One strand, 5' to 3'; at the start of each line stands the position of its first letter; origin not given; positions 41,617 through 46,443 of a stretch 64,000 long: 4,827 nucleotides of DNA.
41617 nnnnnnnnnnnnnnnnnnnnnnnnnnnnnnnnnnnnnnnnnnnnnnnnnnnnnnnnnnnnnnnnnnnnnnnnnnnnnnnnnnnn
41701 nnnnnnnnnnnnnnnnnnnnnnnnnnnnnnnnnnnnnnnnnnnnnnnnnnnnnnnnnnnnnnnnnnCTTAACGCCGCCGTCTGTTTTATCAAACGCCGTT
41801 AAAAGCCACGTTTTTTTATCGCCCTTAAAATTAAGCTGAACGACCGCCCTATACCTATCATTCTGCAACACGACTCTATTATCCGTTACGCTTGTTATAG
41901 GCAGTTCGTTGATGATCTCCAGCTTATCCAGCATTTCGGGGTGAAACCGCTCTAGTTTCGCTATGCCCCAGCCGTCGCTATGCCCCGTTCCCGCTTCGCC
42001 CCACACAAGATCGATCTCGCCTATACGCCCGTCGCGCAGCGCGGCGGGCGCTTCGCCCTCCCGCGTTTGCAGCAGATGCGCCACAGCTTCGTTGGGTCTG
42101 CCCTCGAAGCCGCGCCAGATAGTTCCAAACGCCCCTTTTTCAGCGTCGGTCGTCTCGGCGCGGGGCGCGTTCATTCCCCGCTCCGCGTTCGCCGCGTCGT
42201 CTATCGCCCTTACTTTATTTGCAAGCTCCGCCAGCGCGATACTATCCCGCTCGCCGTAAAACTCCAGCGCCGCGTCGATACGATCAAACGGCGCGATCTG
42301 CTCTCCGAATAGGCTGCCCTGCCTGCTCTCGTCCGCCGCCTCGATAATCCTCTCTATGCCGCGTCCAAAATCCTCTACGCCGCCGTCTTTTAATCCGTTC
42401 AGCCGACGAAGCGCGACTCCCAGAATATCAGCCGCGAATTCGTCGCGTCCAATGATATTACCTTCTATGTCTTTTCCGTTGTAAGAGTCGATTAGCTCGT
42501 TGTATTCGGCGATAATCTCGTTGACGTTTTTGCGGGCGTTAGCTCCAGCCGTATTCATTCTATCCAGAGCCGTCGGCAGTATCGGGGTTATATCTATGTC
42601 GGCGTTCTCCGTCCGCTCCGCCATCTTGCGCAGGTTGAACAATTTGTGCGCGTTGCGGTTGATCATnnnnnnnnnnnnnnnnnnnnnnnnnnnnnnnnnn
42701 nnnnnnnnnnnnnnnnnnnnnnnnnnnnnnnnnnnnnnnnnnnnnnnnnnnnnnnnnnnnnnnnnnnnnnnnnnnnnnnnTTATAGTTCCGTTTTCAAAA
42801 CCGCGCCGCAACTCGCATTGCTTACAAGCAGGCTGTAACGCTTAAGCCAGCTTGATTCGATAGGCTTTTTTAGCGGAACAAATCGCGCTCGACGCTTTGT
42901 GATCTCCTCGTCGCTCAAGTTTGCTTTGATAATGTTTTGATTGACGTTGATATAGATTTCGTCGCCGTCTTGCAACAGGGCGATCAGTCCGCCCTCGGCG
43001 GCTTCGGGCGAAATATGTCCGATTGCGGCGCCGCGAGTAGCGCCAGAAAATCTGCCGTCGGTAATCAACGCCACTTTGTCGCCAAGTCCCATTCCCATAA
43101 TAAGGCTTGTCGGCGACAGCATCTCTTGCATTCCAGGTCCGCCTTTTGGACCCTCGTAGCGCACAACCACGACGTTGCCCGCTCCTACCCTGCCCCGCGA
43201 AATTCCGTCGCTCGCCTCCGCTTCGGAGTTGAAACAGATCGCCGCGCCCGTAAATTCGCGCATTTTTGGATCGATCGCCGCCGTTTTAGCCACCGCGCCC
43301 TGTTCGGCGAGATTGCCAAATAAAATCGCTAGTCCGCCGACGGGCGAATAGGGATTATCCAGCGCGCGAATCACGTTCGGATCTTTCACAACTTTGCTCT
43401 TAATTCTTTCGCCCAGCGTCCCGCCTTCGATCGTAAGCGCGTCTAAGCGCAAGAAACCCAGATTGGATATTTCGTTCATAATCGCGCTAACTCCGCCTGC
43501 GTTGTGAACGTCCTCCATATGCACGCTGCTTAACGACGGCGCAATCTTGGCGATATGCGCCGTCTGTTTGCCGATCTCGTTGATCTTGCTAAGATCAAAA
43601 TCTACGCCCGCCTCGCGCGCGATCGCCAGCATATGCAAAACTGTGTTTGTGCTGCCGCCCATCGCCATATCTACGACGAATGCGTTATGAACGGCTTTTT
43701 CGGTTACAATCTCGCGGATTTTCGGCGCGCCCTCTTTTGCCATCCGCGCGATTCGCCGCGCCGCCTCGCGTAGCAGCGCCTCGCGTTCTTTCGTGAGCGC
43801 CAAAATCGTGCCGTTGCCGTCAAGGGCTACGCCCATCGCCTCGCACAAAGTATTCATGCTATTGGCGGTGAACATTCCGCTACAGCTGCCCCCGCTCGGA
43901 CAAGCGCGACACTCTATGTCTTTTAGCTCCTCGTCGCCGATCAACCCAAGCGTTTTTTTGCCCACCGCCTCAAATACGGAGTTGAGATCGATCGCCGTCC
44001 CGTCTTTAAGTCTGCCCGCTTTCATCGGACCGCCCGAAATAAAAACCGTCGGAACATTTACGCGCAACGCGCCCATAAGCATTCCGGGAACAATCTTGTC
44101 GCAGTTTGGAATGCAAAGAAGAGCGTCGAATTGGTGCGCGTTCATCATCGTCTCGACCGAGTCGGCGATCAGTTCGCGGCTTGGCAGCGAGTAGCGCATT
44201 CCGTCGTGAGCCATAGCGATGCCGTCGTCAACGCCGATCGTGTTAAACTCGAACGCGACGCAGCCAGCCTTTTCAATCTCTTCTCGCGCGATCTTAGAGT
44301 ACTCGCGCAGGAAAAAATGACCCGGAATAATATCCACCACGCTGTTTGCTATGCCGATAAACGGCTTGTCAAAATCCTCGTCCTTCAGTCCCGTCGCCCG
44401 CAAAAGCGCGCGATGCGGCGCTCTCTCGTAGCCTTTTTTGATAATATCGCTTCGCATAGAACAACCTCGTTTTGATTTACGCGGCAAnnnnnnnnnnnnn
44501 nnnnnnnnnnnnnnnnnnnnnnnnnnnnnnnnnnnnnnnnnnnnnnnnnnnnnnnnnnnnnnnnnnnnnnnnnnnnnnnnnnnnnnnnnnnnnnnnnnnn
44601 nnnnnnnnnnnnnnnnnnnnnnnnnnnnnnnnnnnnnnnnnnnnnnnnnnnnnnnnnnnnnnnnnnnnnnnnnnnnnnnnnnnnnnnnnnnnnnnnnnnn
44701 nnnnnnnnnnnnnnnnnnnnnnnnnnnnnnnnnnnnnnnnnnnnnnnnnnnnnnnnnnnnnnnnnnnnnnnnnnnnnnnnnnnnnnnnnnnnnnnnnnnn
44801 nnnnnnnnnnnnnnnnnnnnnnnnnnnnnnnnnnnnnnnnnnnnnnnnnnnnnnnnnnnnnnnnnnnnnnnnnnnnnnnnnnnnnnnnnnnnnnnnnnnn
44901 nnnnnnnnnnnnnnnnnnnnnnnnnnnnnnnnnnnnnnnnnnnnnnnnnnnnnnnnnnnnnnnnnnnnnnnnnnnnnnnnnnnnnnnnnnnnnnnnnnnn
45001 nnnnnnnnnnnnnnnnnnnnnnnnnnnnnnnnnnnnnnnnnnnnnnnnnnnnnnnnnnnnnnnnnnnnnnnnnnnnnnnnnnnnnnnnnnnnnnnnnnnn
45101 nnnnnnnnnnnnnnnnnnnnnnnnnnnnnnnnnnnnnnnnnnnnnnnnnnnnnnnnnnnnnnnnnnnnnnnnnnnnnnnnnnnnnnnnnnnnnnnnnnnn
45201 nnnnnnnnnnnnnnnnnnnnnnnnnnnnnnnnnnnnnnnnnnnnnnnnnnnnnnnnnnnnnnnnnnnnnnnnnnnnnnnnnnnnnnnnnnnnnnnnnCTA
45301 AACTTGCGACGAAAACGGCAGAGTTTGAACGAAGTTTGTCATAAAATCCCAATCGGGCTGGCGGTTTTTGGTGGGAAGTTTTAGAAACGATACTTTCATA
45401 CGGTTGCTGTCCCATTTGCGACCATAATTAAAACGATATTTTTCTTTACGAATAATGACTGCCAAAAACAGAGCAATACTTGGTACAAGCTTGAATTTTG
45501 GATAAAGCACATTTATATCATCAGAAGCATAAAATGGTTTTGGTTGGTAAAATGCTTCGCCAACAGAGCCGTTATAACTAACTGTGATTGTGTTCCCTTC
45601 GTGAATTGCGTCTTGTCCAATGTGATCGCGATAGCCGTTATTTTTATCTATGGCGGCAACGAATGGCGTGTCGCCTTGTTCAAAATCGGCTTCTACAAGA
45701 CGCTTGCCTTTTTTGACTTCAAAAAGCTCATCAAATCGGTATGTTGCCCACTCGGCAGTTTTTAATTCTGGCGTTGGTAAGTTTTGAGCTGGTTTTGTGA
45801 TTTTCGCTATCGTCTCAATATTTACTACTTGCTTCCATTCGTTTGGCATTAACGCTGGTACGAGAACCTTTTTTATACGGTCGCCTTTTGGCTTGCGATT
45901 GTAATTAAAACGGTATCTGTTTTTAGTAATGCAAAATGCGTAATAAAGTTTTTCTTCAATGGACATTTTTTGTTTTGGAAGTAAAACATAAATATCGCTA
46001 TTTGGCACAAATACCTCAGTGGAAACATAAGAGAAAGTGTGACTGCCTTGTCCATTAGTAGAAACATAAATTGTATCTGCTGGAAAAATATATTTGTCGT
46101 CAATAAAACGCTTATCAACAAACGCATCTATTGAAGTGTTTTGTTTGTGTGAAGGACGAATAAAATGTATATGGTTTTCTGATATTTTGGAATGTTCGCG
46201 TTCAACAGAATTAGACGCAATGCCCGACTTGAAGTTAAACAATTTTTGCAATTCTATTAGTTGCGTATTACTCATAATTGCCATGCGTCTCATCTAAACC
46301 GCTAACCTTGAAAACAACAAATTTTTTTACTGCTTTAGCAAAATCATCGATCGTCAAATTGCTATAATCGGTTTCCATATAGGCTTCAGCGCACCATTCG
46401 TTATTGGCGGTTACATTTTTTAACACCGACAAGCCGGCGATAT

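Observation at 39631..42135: Two-fold internal architecture of the giant ORF: repeated IDLVWG...WLLTA module and repeated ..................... motif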

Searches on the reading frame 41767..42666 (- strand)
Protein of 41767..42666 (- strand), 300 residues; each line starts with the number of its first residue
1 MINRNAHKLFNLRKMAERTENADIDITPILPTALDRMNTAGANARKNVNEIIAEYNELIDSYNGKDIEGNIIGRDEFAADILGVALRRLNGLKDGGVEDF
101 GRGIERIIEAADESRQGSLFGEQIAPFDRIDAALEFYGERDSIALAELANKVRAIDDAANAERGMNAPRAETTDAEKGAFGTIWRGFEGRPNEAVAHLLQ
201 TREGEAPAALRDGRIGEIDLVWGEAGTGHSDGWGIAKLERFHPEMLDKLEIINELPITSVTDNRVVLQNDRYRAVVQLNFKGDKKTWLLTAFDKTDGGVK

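Call 8: search_protein_families(library=pfam, proteins=[window:41767-42666:-], max_evalue=10)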
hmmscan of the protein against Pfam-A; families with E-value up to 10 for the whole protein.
window:41767-42666:- (300 aa): 1 family
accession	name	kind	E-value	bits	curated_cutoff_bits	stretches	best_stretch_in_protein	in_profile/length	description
PF18809.6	PBECR1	-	2.8e-06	28.2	27.6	1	214-296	6-102/104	phage-Barnase-EndoU-ColicinE5/D-RelE like nuclease1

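Call 18: search_protein_families(library=phrogs, proteins=[window:41767-42666:-], max_evalue=1)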
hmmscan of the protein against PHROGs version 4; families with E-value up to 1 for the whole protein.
window:41767-42666:- (300 aa): 2 families
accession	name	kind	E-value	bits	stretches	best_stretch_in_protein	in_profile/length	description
phrog_13543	-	unknown function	1.6e-08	33.5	1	179-295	680-800/1879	-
phrog_14348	-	unknown function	0.18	10.9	1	185-251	100-165/934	-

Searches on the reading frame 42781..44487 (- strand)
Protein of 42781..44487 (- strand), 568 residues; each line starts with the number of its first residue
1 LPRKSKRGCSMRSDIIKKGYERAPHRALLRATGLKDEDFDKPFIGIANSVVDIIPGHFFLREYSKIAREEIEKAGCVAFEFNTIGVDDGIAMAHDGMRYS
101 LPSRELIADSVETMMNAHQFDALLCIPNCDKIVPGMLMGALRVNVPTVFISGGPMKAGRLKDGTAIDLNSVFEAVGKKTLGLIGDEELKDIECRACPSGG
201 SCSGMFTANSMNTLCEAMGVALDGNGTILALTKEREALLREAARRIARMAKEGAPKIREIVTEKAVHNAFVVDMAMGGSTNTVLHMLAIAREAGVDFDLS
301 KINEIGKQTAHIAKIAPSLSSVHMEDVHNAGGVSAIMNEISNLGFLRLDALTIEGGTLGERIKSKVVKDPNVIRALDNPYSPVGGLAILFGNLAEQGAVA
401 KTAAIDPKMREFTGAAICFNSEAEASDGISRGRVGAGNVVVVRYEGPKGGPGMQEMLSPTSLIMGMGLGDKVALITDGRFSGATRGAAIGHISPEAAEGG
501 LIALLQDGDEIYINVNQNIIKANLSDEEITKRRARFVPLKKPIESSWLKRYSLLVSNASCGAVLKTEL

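Call 9: search_protein_families(library=pfam, proteins=[window:42781-44487:-], max_evalue=0.001)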
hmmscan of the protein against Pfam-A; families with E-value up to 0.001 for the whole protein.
window:42781-44487:- (568 aa): 2 families
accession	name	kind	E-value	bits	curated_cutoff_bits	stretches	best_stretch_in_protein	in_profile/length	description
PF00920.27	ILVD_EDD_N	-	3.9e-127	424.2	27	1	41-360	1-315/316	Dihydroxy-acid/6-phosphogluconate dehydratase N-terminal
PF24877.1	ILV_EDD_C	-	4.5e-73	245.2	27.7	1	371-562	1-191/191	Dihydroxy-acid/6-phosphogluconate dehydratase C-terminal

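Call 10: search_protein_families(library=phrogs, proteins=[window:42781-44487:-], max_evalue=0.001)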
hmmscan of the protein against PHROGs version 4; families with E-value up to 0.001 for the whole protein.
window:42781-44487:- (568 aa): 0 families

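Call 80: find_related_loci(query=window:42781-44487:-, collection=genome_contigs, flank=10000)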
Query window:42781-44487:- (568 aa) in genome_contigs; peptide patterns used: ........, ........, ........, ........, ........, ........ (x = any residue, [..] = any of these).
599 stretches matched a pattern (row limit reached: there are more); 598 encode a relative of the query (tblastn E <= 1e-3); the best 80 are kept; 80 distinct loci.
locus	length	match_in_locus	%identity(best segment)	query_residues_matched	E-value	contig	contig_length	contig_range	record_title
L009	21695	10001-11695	70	7-568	0e+0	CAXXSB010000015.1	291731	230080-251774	MAG: Sulfurimonadaceae bacterium isolate 9b364b69-d344-45b3-aabe-164544d75914 genome assembly, contig: contig_15, whole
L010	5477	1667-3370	69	5-568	0e+0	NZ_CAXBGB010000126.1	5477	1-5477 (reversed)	MAG: uncultured Winogradskyella sp. isolate ERR2762132_binner13_Refined_5 ERZ3422167.17018, whole genome shotgun sequenc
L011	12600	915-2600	70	11-567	0e+0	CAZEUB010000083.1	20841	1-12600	MAG TPA_asm: uncultured Sulfurovum sp. isolate binchicken_co219_108 genome assembly, contig: k141_533768, whole genome s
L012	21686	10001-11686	70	11-568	0e+0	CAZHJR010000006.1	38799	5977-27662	MAG TPA_asm: uncultured Helicobacter sp. isolate SRP272421_co2_67 genome assembly, contig: NODE_2055_length_38799_cov_12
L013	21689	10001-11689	69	11-568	0e+0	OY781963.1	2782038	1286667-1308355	MAG: Arcobacteraceae bacterium isolate 71d67385-9353-412f-8d24-32561d467f9a genome assembly, chromosome: 1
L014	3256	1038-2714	68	10-567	0e+0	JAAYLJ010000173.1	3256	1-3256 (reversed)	MAG: Campylobacteraceae bacterium isolate AS15tlH2ME_23 94525_AS15, whole genome shotgun sequence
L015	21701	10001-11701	68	2-567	0e+0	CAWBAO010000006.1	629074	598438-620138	MAG: uncultured delta proteobacterium isolate MFD02979.bin.1.4 genome assembly, contig: contig_58806, whole genome shotg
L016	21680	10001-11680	70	10-568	0e+0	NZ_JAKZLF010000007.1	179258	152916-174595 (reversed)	Anaeromyxobacter soli strain SG29 Scaffold7, whole genome shotgun sequence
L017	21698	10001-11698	67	7-567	0e+0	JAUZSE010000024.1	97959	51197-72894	MAG: Sulfurovum sp. isolate Faavne_M6_B15 Faavne_M6_B15-contig_783_pilon, whole genome shotgun sequence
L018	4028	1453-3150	67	1-565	0e+0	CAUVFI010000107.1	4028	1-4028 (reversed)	MAG TPA_asm: uncultured Campylobacter sp. isolate SRR23388439_bin.24_MetaWRAP_v1.3_MAG genome assembly, contig: ERZ21659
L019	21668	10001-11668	68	11-565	0e+0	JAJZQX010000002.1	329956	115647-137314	MAG: Myxococcales bacterium isolate SKS1.bin67 NODE_12_length_329956_cov_6.985705, whole genome shotgun sequence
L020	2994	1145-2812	66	11-565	0e+0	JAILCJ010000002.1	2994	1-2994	MAG: Campylobacter sp. isolate RUI582 k141_1110685_flag=1_multi=16.0000_len=2994, whole genome shotgun sequence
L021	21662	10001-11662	61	11-564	0e+0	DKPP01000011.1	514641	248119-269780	MAG TPA_asm: Akkermansiaceae bacterium UBA7331 UBA7331_contig_79, whole genome shotgun sequence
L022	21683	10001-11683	60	7-567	0e+0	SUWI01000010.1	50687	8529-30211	MAG: Lentisphaerae bacterium isolate SIG94 NODE_15623_length_50687_cov_1.555736, whole genome shotgun sequence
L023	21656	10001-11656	60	13-565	0e+0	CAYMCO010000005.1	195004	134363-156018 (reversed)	MAG TPA_asm: uncultured Anaerolineaceae bacterium isolate SRP323688_co1_47 genome assembly, contig: NODE_132_length_1950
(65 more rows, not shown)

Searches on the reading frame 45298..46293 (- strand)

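Call 9: search_protein_families(library=pfam, proteins=[window:45298-46293:-], max_evalue=0.001)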
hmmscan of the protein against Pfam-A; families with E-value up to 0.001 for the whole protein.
window:45298-46293:- (331 aa): 1 family
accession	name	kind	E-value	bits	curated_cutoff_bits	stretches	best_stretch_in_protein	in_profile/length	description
PF01420.25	Methylase_S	-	1.4e-25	90.9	22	2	181-324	3-155/168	Type I restriction modification DNA specificity domain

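Call 10: search_protein_families(library=phrogs, proteins=[window:45298-46293:-], max_evalue=0.001)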
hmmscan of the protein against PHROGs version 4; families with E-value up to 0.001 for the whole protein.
window:45298-46293:- (331 aa): 1 family
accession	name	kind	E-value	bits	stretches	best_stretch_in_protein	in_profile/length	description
phrog_12160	-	unknown function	6e-26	92.4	1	175-324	174-326/361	-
